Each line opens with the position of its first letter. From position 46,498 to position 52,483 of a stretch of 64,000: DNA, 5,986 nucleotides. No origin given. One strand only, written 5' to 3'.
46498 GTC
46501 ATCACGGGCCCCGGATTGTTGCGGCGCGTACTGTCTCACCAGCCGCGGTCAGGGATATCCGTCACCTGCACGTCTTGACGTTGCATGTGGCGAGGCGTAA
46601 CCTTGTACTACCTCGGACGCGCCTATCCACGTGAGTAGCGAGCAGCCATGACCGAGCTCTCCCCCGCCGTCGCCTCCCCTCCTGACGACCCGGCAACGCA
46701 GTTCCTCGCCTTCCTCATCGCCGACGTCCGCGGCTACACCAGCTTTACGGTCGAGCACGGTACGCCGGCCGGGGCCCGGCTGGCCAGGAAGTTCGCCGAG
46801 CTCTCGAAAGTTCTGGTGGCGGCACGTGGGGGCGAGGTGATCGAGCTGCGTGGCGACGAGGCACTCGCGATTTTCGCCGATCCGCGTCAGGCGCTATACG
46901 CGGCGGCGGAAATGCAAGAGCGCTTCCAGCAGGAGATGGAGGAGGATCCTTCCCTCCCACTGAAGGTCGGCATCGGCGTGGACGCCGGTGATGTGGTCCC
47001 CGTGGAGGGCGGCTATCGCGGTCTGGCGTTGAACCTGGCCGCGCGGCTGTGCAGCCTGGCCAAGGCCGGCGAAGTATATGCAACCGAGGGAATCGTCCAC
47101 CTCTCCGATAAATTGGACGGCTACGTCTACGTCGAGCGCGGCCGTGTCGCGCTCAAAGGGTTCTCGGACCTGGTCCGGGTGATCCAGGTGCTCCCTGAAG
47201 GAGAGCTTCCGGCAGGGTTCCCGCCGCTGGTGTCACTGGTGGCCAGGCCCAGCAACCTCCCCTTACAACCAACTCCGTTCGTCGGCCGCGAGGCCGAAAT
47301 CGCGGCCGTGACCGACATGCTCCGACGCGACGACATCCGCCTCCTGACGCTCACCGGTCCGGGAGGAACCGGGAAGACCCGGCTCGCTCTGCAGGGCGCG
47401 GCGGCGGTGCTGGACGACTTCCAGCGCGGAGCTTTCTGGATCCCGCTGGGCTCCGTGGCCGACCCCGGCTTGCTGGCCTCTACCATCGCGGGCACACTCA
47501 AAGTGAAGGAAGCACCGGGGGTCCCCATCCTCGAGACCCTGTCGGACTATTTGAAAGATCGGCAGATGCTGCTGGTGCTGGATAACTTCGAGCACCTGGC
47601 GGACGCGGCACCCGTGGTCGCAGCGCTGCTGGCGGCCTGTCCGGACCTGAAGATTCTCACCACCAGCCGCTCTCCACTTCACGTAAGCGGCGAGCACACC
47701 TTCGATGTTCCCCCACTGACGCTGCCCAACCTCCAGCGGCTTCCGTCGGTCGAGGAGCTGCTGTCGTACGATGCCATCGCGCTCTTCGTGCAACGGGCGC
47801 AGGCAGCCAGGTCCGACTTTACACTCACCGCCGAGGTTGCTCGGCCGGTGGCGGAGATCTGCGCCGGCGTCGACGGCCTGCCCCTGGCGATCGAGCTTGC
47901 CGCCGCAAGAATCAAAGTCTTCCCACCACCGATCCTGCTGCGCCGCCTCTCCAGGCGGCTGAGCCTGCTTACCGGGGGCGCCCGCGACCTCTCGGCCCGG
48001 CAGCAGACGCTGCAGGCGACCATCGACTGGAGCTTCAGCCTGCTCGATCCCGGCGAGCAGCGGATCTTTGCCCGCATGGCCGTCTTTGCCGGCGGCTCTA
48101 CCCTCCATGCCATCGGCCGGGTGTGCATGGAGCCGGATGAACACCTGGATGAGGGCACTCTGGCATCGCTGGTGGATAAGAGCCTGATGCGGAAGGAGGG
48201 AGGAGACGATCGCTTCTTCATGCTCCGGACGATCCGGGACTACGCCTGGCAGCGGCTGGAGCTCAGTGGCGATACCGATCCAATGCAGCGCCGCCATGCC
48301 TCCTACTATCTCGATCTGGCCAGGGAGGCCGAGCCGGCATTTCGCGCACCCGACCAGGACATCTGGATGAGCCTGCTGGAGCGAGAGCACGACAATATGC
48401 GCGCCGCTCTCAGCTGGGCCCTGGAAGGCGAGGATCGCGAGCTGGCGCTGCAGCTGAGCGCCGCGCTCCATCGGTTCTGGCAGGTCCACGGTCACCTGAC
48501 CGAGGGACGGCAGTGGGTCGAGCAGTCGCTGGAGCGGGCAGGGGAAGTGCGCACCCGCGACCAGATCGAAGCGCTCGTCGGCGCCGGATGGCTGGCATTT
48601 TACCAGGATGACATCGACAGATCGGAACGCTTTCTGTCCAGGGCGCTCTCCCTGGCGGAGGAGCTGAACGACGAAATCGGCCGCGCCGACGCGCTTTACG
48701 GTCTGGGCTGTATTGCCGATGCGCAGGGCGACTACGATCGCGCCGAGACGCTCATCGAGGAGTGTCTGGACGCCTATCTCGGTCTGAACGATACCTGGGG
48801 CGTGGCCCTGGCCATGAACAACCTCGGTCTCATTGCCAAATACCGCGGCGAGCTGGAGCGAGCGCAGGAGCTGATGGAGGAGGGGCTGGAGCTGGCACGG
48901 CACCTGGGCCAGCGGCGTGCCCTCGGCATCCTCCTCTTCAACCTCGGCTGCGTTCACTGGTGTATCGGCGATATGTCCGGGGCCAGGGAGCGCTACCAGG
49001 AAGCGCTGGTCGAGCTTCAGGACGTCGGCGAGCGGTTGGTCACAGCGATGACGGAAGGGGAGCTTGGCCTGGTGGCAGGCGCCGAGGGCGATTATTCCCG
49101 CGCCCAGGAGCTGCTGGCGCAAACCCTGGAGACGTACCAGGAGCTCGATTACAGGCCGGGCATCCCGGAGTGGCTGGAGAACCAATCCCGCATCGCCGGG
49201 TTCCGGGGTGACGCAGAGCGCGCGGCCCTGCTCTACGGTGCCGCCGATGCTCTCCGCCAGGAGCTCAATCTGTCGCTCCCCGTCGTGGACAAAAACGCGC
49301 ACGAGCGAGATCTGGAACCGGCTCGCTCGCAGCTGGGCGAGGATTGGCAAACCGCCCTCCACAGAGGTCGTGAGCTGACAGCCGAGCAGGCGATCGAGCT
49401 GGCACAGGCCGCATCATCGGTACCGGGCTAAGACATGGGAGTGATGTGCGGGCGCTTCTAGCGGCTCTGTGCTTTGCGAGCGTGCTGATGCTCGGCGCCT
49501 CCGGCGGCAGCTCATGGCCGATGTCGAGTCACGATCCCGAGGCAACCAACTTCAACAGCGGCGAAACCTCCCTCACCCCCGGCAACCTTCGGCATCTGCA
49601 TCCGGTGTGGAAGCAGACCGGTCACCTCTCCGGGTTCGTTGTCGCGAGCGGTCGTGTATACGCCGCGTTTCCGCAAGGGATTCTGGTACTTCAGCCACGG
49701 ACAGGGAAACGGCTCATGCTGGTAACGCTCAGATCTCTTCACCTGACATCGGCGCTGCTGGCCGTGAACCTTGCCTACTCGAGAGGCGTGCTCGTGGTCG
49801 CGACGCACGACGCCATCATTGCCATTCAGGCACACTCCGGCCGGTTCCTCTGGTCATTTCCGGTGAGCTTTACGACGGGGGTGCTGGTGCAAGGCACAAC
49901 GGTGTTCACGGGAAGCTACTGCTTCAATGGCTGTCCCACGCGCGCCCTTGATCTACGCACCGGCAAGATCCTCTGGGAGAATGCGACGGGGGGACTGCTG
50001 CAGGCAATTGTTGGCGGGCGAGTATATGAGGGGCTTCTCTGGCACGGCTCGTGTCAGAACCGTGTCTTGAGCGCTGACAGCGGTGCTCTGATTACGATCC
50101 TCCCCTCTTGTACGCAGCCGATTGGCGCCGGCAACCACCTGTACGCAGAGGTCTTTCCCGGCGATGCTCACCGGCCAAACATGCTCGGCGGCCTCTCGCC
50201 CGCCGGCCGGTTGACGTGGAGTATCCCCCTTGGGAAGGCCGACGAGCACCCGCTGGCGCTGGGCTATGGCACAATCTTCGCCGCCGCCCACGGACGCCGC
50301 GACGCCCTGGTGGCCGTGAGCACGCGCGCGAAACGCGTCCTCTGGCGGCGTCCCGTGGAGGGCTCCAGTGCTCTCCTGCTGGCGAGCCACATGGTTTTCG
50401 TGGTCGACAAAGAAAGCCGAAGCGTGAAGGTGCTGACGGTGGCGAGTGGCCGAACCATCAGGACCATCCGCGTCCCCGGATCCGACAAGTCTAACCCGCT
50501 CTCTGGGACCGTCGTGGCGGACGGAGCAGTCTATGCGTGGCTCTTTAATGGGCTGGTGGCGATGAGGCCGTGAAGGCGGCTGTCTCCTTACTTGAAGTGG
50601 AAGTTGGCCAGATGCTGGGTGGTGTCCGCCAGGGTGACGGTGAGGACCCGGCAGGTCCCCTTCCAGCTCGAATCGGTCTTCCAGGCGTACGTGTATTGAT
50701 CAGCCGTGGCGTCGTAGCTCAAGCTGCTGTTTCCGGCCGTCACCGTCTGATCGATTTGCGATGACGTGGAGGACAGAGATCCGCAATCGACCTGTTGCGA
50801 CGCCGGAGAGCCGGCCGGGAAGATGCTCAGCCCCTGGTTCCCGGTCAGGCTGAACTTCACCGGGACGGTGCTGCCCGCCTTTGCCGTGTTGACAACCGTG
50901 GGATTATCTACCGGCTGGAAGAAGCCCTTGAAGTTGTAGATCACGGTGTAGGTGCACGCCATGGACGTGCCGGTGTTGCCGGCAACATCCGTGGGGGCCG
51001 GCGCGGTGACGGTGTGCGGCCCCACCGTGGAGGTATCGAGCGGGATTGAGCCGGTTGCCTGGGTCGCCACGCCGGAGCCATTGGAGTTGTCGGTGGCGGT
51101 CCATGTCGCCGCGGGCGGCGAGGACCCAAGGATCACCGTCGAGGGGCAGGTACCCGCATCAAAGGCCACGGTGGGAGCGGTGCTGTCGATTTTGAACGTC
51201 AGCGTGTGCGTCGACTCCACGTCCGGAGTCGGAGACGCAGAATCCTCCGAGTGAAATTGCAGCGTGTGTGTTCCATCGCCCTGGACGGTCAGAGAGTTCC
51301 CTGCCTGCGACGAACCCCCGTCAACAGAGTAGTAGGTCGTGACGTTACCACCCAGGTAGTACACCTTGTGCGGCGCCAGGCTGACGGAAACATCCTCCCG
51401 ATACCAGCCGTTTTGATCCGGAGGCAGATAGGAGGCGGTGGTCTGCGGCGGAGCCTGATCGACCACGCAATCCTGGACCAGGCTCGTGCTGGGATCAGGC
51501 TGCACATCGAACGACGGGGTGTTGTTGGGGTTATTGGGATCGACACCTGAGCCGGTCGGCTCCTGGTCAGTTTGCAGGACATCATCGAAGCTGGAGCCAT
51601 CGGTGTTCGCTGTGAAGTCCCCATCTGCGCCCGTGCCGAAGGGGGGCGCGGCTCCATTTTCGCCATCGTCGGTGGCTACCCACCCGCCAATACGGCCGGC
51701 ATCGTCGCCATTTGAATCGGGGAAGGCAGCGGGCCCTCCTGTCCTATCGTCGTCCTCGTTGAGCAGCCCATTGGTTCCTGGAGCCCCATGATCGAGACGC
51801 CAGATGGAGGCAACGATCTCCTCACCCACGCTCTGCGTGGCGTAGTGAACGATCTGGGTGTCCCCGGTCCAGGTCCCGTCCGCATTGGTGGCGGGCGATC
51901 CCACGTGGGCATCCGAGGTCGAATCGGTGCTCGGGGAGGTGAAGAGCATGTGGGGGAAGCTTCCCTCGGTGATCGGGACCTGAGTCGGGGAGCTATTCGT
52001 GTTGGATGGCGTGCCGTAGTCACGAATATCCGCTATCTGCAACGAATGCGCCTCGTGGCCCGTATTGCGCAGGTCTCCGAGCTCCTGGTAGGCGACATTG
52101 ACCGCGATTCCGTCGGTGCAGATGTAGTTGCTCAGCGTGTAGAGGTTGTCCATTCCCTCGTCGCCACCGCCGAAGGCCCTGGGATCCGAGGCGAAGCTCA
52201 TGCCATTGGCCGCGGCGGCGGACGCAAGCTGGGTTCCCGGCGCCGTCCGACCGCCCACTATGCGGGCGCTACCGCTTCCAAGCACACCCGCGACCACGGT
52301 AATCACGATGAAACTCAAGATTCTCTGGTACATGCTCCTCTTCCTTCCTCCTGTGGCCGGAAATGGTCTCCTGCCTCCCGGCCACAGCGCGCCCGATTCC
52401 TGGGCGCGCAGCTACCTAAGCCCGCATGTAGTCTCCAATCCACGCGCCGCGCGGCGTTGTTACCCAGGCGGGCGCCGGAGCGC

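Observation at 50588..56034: Operon: sortase fused to NHL beta-propeller, then DUF4012-like membrane protein, then acidic secreted protein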

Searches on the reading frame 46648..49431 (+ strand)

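Call 3: search_protein_families(library=pfam, proteins=[window:46648-49431:+], max_evalue=0.01)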
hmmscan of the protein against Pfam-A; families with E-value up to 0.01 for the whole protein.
window:46648-49431:+ (927 aa): 15 families
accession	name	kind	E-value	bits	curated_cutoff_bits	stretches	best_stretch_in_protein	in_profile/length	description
PF13424.12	TPR_12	-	2.1e-24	85.9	30.1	4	719-787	2-72/77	Tetratricopeptide repeat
PF07719.23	TPR_2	-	7e-14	51.2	27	1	680-708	1-29/34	Tetratricopeptide repeat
PF17874.7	TPR_MalT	-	5.3e-13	49.4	45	1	648-845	9-203/336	MalT-like TPR region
PF13374.12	TPR_10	-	1.6e-11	44.3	27.5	1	719-752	1-34/42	Tetratricopeptide repeat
PF00931.28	NB-ARC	-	1.2e-08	34.9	23.5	1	215-419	2-202/248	NB-ARC domain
PF13181.12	TPR_8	-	3.7e-08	33.3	25.7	1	680-709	1-30/34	Tetratricopeptide repeat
PF13191.12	AAA_16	-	4.7e-08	34.1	32.6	1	210-257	1-51/167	AAA ATPase domain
PF13176.12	TPR_7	-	7e-08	32.4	27.9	1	682-714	1-33/36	Tetratricopeptide repeat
PF00515.34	TPR_1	-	5.8e-07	29.5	27.8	1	680-707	1-28/34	Tetratricopeptide repeat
PF13401.12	AAA_22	-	0.00011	22.9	27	1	231-328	6-101/130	AAA domain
PF13481.12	AAA_25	-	0.0007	19.7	27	1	203-262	4-61/195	AAA domain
PF01637.24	ATPase_2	-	0.00079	19.7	33.2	1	211-269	1-59/225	ATPase domain predominantly from Archaea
PF00211.25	Guanylate_cyc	-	0.002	18.2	21.9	1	21-171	10-172/183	Adenylate and Guanylate cyclase catalytic domain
PF07219.19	HemY_N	-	0.0059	17.1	31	0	603-672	26-91/107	HemY protein N-terminus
PF13431.12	TPR_17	-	0.0067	17.1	24.4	0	680-700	13-33/34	Tetratricopeptide repeat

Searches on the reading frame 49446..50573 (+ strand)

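Call 3: search_protein_families(library=pfam, proteins=[window:49446-50573:+], max_evalue=0.01)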
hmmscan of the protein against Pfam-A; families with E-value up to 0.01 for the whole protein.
window:49446-50573:+ (375 aa): 3 families
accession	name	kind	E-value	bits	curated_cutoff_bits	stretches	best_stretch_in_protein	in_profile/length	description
PF13360.13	PQQ_2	-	9.1e-15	55.4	27.6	2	54-180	16-145/233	Outer membrane protein assembly factor BamB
PF13570.13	Beta-prop_ACSF4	-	3.4e-05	23.8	133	1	102-211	8-119/329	Beta-alanine-activating enzyme, beta-propeller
PF01011.28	PQQ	-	0.00031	20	26.7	0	113-140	57-85/595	Glucose/ethanol/alcohol dehydrogenase, beta-propeller domain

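Call 4: search_protein_families(library=ncbifam, proteins=[window:49446-50573:+], max_evalue=0.01)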
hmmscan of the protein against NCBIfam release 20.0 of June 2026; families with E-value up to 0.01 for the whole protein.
window:49446-50573:+ (375 aa): 3 families
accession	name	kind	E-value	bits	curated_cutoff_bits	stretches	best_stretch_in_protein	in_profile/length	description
TIGR03300.1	assembly_YfgL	equivalog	1.7e-09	36.8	285.2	1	62-180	99-217/377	outer membrane protein assembly factor BamB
NF008351.0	PRK11138.1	equivalog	3.5e-09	35.6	423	1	266-329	249-309/394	outer membrane protein assembly factor BamB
TIGR04528.1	acido_non_PQQ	subfamily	1e-05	24.5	650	1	90-180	48-129/493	acido-empty-quinoprotein group A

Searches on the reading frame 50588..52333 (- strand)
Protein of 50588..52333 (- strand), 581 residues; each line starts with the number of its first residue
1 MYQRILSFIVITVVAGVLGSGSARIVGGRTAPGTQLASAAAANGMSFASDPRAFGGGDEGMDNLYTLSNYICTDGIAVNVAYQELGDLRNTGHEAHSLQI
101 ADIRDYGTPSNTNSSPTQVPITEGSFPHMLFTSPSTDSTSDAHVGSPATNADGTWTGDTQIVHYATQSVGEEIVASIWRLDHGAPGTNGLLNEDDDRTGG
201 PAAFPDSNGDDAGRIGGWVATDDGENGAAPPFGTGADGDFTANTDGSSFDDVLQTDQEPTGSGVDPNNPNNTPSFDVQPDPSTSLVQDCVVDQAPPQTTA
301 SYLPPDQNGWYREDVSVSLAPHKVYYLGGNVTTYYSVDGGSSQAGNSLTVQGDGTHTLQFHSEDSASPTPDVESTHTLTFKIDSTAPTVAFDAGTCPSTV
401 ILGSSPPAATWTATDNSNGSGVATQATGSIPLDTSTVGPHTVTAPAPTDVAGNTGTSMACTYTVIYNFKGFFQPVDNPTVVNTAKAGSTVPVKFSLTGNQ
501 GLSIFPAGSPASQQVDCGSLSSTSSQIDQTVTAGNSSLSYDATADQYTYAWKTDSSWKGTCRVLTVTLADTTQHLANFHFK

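Call 3: search_protein_families(library=pfam, proteins=[window:50588-52333:-], max_evalue=0.01)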
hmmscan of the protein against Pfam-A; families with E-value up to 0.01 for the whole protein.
window:50588-52333:- (581 aa): 0 families

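Call 4: search_protein_families(library=ncbifam, proteins=[window:50588-52333:-], max_evalue=0.01)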
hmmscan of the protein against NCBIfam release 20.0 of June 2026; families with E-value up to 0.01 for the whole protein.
window:50588-52333:- (581 aa): 2 families
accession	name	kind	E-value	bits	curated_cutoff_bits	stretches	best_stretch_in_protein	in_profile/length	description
NF038114.1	rightmost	domain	8.5e-44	148.5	35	1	469-581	1-113/113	PxKF domain-containing protein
NF047446.1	barrel_OmpL47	domain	8.4e-07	29.4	40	1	332-367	20-56/68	OmpL47-type beta-barrel domain-containing protein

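Call 34: search_solved_structures(query=window:50588-52333:-, max_evalue=1, show_alignments=2)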
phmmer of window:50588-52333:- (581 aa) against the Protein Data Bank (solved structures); distinct sequences matched with E-value up to 1: 0.

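Call 57: search_protein_families(library=pfam, proteins=[window:50588-52333:-], max_evalue=1)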
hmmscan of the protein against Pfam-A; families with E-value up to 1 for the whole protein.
window:50588-52333:- (581 aa): 0 families

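Call 82: list_cluster_members(proteins=[P0001, P0212, window:50588-52333:-, P0005, P0003])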
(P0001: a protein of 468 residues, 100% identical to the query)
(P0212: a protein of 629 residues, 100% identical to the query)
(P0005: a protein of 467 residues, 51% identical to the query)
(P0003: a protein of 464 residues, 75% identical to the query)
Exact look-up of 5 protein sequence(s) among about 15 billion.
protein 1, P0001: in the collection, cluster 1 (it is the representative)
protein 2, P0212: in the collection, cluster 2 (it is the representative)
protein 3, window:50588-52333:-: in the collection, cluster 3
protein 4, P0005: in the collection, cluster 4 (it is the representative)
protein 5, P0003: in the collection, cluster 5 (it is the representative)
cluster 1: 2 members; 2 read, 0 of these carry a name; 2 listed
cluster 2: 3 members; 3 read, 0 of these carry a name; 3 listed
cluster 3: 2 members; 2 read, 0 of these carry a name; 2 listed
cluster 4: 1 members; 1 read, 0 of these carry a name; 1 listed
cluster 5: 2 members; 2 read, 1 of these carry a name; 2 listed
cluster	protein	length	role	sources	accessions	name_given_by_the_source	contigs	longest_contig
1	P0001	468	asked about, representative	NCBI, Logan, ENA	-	-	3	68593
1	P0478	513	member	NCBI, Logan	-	-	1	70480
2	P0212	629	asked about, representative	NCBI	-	-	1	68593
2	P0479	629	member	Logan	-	-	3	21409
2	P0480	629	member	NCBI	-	-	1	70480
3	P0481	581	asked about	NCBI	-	-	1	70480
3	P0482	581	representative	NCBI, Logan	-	-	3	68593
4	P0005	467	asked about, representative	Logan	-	-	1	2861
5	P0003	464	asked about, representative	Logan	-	-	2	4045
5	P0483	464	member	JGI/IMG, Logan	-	DNA-binding beta-propeller fold protein YncE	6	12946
